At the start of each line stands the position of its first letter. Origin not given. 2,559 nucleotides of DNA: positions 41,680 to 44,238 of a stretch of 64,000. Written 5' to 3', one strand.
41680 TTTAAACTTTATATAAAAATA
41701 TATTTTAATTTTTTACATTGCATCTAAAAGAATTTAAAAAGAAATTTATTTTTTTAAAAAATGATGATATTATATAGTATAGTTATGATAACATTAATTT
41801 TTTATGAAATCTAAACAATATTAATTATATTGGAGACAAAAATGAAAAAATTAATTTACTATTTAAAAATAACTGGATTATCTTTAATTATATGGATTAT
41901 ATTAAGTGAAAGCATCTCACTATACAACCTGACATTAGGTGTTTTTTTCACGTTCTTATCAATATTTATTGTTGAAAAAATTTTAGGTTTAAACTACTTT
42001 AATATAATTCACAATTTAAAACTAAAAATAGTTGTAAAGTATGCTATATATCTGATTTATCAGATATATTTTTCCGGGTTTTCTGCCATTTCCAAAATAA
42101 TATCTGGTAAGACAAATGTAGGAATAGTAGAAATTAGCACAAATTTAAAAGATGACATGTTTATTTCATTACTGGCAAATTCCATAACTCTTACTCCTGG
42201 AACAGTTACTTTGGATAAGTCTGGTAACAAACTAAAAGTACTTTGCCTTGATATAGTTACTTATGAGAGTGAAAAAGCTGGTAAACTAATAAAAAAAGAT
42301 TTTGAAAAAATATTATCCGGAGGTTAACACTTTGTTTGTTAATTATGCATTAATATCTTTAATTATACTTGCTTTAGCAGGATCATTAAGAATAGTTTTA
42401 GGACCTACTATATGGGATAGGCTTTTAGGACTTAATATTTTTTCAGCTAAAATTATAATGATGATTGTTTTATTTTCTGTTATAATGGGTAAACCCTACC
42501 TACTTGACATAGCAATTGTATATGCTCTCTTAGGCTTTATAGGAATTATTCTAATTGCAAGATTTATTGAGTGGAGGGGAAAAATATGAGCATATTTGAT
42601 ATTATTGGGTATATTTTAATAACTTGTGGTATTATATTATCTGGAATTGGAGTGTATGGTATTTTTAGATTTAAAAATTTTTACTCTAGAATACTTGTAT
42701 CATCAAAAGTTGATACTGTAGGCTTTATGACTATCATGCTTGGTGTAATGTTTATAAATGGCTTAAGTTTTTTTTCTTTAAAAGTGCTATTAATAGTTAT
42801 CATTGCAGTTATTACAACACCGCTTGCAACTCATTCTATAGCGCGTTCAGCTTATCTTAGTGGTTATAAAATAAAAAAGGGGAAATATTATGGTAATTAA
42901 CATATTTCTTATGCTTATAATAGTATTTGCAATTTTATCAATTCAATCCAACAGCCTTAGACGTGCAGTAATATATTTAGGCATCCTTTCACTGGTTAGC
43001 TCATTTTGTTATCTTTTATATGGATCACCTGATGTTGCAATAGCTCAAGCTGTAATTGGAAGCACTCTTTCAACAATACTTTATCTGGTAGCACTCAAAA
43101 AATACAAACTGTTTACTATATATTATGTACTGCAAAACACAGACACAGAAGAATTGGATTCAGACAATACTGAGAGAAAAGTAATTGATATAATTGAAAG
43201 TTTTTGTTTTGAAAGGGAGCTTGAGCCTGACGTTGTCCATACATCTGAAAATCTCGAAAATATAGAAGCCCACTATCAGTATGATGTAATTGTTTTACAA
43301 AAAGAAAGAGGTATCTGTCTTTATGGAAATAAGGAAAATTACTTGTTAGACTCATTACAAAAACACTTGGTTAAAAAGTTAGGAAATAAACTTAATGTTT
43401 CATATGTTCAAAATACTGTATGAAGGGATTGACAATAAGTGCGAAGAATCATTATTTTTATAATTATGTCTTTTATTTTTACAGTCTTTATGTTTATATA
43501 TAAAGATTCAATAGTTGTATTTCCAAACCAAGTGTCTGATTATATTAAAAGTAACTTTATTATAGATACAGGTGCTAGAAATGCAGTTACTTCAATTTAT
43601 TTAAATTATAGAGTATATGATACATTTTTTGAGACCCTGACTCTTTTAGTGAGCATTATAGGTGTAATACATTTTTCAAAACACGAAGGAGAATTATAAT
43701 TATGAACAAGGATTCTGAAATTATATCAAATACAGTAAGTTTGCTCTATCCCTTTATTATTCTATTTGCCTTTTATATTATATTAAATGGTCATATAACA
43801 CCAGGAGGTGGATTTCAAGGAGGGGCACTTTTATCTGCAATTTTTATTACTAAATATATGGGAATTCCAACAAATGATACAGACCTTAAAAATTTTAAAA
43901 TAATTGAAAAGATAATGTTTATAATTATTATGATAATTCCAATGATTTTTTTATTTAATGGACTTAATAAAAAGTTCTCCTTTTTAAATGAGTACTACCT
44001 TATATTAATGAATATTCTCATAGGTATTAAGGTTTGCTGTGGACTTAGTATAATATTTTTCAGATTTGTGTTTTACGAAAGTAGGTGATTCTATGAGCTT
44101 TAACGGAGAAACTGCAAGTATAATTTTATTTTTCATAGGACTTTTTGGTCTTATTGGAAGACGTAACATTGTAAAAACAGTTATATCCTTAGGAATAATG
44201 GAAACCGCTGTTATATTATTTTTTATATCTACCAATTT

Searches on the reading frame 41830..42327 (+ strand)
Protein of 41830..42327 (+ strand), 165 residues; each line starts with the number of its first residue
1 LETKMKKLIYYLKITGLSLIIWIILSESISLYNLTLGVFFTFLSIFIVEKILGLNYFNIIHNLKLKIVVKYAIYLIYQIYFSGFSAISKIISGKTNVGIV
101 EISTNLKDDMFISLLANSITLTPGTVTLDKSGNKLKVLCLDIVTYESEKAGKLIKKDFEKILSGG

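Call 74: search_protein_families(library=pfam, proteins=[window:41830-42327:+])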
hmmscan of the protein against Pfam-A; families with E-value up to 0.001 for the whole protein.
window:41830-42327:+ (165 aa): 1 family
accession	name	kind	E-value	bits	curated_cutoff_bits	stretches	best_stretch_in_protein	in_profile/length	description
PF01899.21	MNHE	-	4.8e-27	95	27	1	18-162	4-142/145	Na+/H+ ion antiporter subunit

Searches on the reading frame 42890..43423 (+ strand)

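Call 74: search_protein_families(library=pfam, proteins=[window:42890-43423:+])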
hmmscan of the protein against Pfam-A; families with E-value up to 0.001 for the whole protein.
window:42890-43423:+ (177 aa): 1 family
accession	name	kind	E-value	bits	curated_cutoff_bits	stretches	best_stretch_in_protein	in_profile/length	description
PF13244.11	MbhD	-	1.4e-18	67.3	27.2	1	9-72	2-65/67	MBH, subunit D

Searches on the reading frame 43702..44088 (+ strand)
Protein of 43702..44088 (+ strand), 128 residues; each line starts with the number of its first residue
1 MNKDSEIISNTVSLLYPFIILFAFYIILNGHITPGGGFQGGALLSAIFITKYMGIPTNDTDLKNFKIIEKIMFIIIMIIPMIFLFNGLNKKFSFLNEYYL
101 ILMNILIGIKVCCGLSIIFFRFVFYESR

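Call 74: search_protein_families(library=pfam, proteins=[window:43702-44088:+])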
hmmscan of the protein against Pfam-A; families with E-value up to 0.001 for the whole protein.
window:43702-44088:+ (128 aa): 1 family
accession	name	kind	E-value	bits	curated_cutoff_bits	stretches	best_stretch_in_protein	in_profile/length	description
PF04039.18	MnhB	-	3.5e-18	66.5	22.5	1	7-116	1-126/127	Domain related to MnhB subunit of Na+/H+ antiporter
